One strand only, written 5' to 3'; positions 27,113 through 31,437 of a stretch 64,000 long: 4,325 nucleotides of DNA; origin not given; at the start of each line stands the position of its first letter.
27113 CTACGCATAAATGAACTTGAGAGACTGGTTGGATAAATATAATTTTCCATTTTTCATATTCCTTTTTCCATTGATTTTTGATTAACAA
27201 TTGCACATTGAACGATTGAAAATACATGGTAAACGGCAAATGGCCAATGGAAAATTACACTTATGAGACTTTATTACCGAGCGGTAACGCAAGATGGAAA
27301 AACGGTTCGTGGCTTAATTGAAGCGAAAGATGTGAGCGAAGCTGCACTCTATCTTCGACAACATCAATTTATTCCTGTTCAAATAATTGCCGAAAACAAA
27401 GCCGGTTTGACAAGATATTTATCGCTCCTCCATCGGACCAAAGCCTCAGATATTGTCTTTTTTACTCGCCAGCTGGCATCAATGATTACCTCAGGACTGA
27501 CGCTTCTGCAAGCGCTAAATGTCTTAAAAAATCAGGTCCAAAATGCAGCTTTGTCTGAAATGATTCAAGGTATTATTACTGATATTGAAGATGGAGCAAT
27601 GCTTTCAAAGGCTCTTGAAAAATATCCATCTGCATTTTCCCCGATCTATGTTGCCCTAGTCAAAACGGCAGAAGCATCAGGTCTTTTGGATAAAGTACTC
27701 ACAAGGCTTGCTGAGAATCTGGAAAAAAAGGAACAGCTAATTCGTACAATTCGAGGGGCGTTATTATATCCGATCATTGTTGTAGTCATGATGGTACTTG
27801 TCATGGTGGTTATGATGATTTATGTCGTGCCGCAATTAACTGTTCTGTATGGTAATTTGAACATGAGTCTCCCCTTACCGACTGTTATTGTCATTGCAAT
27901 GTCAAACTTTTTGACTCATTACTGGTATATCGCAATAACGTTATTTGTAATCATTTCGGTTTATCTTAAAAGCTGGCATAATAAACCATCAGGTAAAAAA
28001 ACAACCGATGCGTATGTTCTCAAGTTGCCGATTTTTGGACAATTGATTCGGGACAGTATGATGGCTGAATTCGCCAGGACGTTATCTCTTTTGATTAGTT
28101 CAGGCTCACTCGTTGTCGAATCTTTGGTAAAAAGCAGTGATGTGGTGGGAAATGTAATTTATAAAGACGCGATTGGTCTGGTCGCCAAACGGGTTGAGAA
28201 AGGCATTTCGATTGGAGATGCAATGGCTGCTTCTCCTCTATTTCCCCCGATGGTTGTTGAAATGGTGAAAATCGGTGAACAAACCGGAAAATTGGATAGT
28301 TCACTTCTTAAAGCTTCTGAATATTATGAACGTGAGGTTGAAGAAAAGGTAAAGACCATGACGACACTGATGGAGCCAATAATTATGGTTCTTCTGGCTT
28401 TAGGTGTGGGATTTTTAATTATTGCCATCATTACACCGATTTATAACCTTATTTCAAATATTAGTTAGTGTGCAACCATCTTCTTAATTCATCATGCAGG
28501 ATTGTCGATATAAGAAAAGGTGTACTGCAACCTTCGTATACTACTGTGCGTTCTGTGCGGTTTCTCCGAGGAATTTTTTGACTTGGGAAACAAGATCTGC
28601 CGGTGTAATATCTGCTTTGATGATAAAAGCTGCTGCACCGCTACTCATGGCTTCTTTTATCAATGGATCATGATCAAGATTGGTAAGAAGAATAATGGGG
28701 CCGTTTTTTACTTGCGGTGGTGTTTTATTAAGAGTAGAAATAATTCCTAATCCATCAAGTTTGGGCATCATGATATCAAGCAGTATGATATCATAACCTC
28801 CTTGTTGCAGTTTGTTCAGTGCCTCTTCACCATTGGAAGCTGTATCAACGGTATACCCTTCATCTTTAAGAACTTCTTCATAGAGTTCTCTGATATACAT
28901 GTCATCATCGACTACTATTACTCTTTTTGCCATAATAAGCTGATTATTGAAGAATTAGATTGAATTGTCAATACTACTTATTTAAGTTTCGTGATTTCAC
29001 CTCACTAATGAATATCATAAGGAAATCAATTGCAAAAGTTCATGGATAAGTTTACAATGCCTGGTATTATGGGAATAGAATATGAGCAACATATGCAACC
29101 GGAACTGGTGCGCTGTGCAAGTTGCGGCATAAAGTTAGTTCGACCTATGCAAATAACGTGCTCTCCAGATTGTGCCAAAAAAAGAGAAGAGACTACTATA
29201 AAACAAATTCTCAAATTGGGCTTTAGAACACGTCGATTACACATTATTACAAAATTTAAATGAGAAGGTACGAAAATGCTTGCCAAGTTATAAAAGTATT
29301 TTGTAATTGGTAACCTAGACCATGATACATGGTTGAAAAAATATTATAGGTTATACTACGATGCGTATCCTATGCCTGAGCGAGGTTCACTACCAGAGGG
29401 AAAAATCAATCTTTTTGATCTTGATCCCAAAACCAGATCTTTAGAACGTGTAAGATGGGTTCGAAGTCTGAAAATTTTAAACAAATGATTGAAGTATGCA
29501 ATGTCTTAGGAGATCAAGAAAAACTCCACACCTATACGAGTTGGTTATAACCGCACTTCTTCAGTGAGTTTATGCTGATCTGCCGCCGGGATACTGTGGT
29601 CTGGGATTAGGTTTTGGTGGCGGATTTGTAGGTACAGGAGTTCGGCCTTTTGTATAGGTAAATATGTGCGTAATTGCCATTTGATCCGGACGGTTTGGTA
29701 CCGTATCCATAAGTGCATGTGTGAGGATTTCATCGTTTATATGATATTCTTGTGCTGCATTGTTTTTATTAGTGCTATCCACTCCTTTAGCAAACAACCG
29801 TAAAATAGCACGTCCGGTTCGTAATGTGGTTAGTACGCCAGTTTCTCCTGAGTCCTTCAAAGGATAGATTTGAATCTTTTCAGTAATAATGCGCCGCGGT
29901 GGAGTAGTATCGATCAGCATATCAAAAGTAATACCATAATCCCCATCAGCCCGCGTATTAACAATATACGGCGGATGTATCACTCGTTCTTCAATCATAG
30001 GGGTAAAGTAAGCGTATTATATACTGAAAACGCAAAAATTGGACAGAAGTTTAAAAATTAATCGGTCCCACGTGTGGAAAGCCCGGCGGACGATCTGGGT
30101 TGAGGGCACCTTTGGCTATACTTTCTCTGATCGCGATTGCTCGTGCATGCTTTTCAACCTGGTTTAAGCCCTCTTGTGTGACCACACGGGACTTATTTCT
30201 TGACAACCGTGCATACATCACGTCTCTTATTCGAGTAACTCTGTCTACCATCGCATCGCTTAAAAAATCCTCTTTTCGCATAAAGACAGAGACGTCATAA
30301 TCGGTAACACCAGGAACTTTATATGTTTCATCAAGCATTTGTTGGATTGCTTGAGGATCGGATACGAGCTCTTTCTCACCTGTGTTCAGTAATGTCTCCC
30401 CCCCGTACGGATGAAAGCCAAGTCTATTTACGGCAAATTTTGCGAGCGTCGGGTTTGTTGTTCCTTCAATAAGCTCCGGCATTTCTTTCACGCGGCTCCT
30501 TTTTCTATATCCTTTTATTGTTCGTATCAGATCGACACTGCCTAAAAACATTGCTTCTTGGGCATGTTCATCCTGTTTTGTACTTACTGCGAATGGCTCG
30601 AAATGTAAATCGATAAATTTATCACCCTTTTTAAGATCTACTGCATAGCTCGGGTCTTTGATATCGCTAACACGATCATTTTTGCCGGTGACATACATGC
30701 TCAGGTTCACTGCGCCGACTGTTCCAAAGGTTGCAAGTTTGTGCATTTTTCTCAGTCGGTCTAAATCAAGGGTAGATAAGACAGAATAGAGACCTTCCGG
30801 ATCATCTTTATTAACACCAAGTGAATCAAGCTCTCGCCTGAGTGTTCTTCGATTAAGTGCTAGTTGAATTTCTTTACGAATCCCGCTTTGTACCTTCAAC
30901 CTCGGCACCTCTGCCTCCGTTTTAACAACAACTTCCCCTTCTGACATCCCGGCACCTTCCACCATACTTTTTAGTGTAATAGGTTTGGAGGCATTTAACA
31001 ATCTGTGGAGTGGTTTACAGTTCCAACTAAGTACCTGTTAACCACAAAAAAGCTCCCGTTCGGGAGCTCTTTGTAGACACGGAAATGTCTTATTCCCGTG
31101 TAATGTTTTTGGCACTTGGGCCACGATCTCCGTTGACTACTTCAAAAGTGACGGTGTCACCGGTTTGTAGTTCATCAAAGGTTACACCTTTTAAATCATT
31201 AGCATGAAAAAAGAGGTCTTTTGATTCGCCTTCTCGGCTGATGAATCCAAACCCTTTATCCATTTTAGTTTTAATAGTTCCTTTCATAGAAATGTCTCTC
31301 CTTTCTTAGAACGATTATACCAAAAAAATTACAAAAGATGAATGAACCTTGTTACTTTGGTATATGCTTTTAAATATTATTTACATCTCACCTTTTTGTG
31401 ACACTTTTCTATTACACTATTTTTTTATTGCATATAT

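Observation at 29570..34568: Block of four uncharacterisable proteins with Arg-rich N-terminal extensions flanking the cold-shock gene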

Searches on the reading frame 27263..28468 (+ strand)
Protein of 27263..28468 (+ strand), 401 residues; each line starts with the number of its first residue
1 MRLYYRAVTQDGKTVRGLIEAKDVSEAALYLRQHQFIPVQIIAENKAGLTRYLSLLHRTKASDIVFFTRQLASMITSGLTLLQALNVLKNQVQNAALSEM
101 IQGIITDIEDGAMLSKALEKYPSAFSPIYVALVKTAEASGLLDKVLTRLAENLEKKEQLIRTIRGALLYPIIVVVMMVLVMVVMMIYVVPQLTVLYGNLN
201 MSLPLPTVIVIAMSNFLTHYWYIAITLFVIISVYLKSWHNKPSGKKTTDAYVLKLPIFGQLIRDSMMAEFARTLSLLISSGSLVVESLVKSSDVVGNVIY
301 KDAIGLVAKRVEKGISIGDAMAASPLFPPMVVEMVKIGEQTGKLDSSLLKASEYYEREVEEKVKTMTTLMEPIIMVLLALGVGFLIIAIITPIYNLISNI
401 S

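Call 8: search_protein_families(library=pfam, proteins=[window:27263-28468:+], max_evalue=0.001)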
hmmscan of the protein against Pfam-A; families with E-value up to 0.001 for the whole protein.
window:27263-28468:+ (401 aa): 1 family
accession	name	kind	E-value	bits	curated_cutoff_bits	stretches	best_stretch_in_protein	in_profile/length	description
PF00482.28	T2SSF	-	4.1e-59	198.5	25.2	2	67-190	1-125/125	Type II secretion system (T2SS), protein F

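Call 13: find_related_loci(query=window:27263-28468:+, collection=genome_contigs, flank=10000)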
Query window:27263-28468:+ (401 aa) in genome_contigs; peptide patterns used: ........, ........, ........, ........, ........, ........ (x = any residue, [..] = any of these).
102 stretches matched a pattern; 44 encode a relative of the query (tblastn E <= 1e-3); 44 distinct loci.
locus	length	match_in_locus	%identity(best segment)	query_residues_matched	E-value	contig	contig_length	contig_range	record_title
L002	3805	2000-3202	78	1-401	0e+0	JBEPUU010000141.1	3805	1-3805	MAG: bacterium isolate 22E.metabat2_refined.014_sub NODE_29092_length_3805_cov_5.247200, whole genome shotgun sequence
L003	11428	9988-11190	74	1-401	0e+0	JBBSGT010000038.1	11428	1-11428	MAG: Candidatus Levyibacteriota bacterium isolate LS2_sbin.47 LS2_sbin.47_K_1153343_L_11428_cov_21.1365, whole genome sh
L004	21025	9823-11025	80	1-401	0e+0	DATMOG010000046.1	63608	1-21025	MAG TPA_asm: Candidatus Sulfotelmatobacter sp. isolate SMAG_U12870 k141_1918318, whole genome shotgun sequence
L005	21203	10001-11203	79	1-401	0e+0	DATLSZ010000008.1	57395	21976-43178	MAG TPA_asm: Candidatus Acidiferrales bacterium isolate SMAG_U13943 k141_842907, whole genome shotgun sequence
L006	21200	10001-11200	72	1-400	0e+0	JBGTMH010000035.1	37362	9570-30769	MAG: Patescibacteria group bacterium isolate JTS-RE358 k141_4847282, whole genome shotgun sequence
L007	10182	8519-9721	75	1-401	0e+0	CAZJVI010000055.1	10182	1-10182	MAG TPA_asm: uncultured Gammaproteobacteria bacterium isolate binchicken_co50_326 genome assembly, contig: NODE_8349_len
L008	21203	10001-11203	74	1-401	0e+0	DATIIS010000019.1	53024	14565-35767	MAG TPA_asm: Candidatus Saccharimonadales bacterium isolate SMAG_U15671 k141_291803, whole genome shotgun sequence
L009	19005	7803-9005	68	1-401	0e+0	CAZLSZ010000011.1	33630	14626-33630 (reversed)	MAG TPA_asm: uncultured Gammaproteobacteria bacterium isolate SRP170004_co1_21 genome assembly, contig: NODE_1797_length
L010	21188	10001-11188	70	1-396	0e+0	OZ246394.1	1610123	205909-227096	MAG: uncultured Gammaproteobacteria bacterium isolate SRP292972_co1_11 genome assembly, chromosome: 1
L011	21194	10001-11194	61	1-398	1e-169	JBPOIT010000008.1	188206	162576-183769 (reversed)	MAG: Candidatus Levyibacteriota bacterium isolate MAG_784 c_000000578622, whole genome shotgun sequence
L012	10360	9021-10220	62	1-400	4e-166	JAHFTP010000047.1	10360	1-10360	MAG: Chlamydiae bacterium isolate nzgw623 NODE_9823_length_10361_cov_3.972754, whole genome shotgun sequence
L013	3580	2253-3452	62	1-400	2e-173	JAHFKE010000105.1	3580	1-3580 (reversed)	MAG: Candidatus Levyibacteriota bacterium isolate nzgw402 NODE_36273_length_3581_cov_2.507803, whole genome shotgun sequ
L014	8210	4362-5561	59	1-400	7e-166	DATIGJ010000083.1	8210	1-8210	MAG TPA_asm: Patescibacteria group bacterium isolate SMAG_U16418 k141_1386722, whole genome shotgun sequence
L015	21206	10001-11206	62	1-400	5e-162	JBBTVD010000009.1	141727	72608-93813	MAG: Patescibacteria group bacterium isolate H14-bin010_1 H14_bin010_1_000000000009, whole genome shotgun sequence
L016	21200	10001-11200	56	1-400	6e-158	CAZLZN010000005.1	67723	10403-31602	MAG TPA_asm: uncultured Gammaproteobacteria bacterium isolate SRP278252_co2_871 genome assembly, contig: NODE_639_length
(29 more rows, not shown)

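Call 60: search_protein_families(library=pfam, proteins=[L004:11587-12285:-, L004:12349-15069:-, L004:15237-16409:+, L004:16872-17285:-, L004:17524-18540:+, L005:11601-12323:-, L005:12351-13013:-, L005:13125-14825:+, L005:14779-16317:+], max_evalue=0.001)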
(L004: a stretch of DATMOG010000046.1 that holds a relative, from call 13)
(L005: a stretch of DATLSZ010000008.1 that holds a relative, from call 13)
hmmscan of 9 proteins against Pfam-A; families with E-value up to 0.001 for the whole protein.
L004:11587-12285:- (232 aa): 3 families
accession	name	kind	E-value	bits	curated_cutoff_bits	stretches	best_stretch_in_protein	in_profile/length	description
PF13419.12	HAD_2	-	6.2e-23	82.3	23.8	1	35-204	10-176/178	Haloacid dehalogenase-like hydrolase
PF00702.32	Hydrolase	-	2.4e-18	67.7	26.4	1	2-192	1-183/191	haloacid dehalogenase-like hydrolase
PF13242.12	Hydrolase_like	-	2.1e-05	24.8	22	1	161-206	3-48/75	HAD-hyrolase-like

L004:12349-15069:- (906 aa): 4 families
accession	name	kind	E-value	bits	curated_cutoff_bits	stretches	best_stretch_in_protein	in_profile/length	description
PF01381.28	HTH_3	-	4.9e-11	42.9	23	1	745-797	1-53/55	Helix-turn-helix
PF13560.12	HTH_31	-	6.1e-06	26.9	27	1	745-797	6-59/64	Helix-turn-helix domain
PF12844.13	HTH_19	-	1.5e-05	25.2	30.2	0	742-796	1-55/64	Helix-turn-helix domain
PF13413.12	HTH_25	-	3.1e-05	24.2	24.6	1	746-777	3-34/62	Helix-turn-helix domain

L004:15237-16409:+ (390 aa): 1 family
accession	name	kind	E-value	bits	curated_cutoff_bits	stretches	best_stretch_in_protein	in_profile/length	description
PF01757.29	Acyl_transf_3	-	8.3e-30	104.4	31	1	23-356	2-324/326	Acyltransferase domain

L004:16872-17285:- (137 aa): 1 family
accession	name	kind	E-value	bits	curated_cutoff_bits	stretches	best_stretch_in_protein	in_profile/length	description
PF03928.20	HbpS-like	-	8e-30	103.9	25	1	5-132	1-127/128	Haem degrading protein HbpS-like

L004:17524-18540:+ (338 aa): 0 families

L005:11601-12323:- (240 aa): 1 family
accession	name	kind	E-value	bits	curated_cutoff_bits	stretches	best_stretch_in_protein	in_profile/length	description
PF01168.26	Ala_racemase_N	-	6.1e-20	72.3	24.1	1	11-231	3-219/220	Alanine racemase, N-terminal domain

L005:12351-13013:- (220 aa): 1 family
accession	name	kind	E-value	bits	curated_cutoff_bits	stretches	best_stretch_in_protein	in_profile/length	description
PF00857.26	Isochorismatase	-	1.5e-37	129.8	27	1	35-207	1-174/175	Isochorismatase domain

L005:13125-14825:+ (566 aa): 1 family
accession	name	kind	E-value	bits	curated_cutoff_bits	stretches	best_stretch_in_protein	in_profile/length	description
PF00221.24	Lyase_aromatic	-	3e-107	359.6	27.3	1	35-522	1-465/466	Aromatic amino acid lyase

L005:14779-16317:+ (512 aa): 0 families

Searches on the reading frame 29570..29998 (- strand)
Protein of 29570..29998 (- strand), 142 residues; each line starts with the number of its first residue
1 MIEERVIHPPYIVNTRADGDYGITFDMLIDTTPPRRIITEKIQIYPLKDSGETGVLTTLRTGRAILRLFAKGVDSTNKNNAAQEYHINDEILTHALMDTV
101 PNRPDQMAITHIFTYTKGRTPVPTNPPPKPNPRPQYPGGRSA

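Call 6: search_protein_families(library=pfam, proteins=[window:29570-29998:-], max_evalue=0.1)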
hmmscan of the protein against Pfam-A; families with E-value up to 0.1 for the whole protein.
window:29570-29998:- (142 aa): 0 families

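Call 17: search_protein_families(library=phrogs, proteins=[window:29570-29998:-], max_evalue=0.05)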
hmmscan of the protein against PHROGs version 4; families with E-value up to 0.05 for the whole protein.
window:29570-29998:- (142 aa): 0 families

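Call 18: search_protein_families(library=ncbifam, proteins=[window:29570-29998:-], max_evalue=0.05)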
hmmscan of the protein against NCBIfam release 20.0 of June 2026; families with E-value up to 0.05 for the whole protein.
window:29570-29998:- (142 aa): 0 families

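Call 19: search_protein_families(library=padloc, proteins=[window:29570-29998:-], max_evalue=0.05)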
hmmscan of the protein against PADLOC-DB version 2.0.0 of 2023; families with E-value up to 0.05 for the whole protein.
window:29570-29998:- (142 aa): 0 families

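Call 26: list_cluster_members(proteins=[window:29570-29995:-, window:30051-30965:-, window:31565-33382:+, window:33573-34565:+, window:12032-12976:+, window:54740-55723:-, window:31090-31284:-, window:27263-28465:+])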
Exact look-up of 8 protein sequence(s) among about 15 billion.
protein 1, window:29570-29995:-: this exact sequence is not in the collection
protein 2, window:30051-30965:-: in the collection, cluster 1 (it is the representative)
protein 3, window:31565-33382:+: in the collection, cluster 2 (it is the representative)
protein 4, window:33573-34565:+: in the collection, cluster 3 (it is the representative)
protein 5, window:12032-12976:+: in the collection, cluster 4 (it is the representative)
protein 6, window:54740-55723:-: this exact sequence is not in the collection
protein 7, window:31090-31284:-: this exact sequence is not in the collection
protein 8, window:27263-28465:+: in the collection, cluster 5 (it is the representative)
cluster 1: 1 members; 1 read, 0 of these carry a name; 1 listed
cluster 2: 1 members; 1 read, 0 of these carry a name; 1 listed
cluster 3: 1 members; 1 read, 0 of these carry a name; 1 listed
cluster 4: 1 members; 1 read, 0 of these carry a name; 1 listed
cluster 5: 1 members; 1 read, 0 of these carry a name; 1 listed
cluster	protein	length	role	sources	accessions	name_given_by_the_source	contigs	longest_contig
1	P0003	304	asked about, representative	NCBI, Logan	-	-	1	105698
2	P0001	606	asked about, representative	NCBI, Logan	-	-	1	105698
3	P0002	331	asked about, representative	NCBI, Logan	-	-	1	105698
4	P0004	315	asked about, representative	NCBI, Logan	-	-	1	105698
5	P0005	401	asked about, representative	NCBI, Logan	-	-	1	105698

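Call 54: search_solved_structures(query=window:29570-29998:-, max_evalue=10)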
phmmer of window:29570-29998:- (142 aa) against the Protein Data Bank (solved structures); distinct sequences matched with E-value up to 10: 3.
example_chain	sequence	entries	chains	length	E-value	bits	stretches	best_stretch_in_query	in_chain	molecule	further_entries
9h68_A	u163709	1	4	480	0.56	13.5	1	80-119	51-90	Spore cortex-lytic enzyme pre-pro-form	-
8wq8_A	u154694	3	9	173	0.78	13.1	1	25-76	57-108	SegC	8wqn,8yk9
1z1n_X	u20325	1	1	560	1.3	12.4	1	67-122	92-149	sixteen heme cytochrome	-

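Call 73: find_related_loci(query=window:29570-29998:-, collection=viral_contigs, flank=5000)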
Query window:29570-29998:- (142 aa) in viral_contigs; peptide patterns used: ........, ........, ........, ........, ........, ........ (x = any residue, [..] = any of these).
12 stretches matched a pattern, but none encodes a relative of the query by tblastn (E <= 1e-3).

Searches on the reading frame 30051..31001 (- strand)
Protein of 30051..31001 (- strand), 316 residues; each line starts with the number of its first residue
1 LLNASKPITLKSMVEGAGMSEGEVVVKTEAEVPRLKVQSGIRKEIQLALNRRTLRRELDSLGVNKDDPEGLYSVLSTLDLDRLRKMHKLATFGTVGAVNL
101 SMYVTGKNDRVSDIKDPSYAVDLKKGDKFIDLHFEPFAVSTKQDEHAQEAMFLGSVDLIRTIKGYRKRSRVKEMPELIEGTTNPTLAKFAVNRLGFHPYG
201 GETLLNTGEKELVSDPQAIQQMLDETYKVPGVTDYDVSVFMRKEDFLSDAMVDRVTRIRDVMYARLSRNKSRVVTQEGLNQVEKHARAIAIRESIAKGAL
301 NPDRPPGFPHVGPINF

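Call 6: search_protein_families(library=pfam, proteins=[window:30051-31001:-], max_evalue=0.1)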
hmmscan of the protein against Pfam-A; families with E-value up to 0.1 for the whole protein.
window:30051-31001:- (316 aa): 0 families

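Call 17: search_protein_families(library=phrogs, proteins=[window:30051-31001:-], max_evalue=0.05)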
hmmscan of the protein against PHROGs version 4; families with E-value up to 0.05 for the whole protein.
window:30051-31001:- (316 aa): 1 family
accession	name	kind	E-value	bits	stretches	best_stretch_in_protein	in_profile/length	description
phrog_34805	-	unknown function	0.016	16.4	1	108-168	22-77/147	-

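Call 18: search_protein_families(library=ncbifam, proteins=[window:30051-31001:-], max_evalue=0.05)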
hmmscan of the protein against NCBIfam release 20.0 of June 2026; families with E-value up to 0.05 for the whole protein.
window:30051-31001:- (316 aa): 0 families

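Call 19: search_protein_families(library=padloc, proteins=[window:30051-31001:-], max_evalue=0.05)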
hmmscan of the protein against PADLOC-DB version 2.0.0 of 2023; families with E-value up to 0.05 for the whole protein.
window:30051-31001:- (316 aa): 0 families

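Call 25: find_homologous_proteins(query=window:30051-31001:-, max_evalue=0.01)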
Query window:30051-31001:- (316 aa): 1 proteins with E <= 0.01 among 1940 candidates.
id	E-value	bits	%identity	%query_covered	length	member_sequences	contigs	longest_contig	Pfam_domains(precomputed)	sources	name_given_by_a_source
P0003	9.1e-196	667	100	96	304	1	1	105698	-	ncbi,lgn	-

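Call 53: search_solved_structures(query=window:30051-30965:-, max_evalue=10)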
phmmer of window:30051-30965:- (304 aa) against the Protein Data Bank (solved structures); distinct sequences matched with E-value up to 10: 1.
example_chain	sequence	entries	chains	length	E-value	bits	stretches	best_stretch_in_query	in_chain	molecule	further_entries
9eho_i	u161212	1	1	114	0.54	12.8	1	107-186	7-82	Large ribosomal subunit protein eL36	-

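Call 56: find_related_loci(query=window:30051-30965:-, collection=viral_contigs, flank=5000)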
Query window:30051-30965:- (304 aa) in viral_contigs; peptide patterns used: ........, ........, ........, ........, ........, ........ (x = any residue, [..] = any of these).
6 stretches matched a pattern, but none encodes a relative of the query by tblastn (E <= 1e-3).

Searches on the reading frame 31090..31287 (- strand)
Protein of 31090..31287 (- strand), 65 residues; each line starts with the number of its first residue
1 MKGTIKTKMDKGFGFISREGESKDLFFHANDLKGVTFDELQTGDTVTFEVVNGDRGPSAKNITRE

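Call 6: search_protein_families(library=pfam, proteins=[window:31090-31287:-], max_evalue=0.1)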
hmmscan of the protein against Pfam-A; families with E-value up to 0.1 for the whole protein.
window:31090-31287:- (65 aa): 4 families
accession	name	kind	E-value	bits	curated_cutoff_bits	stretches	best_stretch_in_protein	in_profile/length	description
PF00313.28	CSD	-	5.4e-21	74.7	27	1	1-64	1-65/66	'Cold-shock' DNA-binding domain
PF08206.17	OB_RNB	-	4e-06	26.9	24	1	10-57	7-49/58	Ribonuclease B OB domain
PF23456.1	CSDE1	-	0.0044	17.6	27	1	8-62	27-81/84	Cold shock domain-containing protein E1 CSD domain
PF11604.15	CusF_Ec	-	0.067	13.5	27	1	35-58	43-66/72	Copper binding periplasmic protein CusF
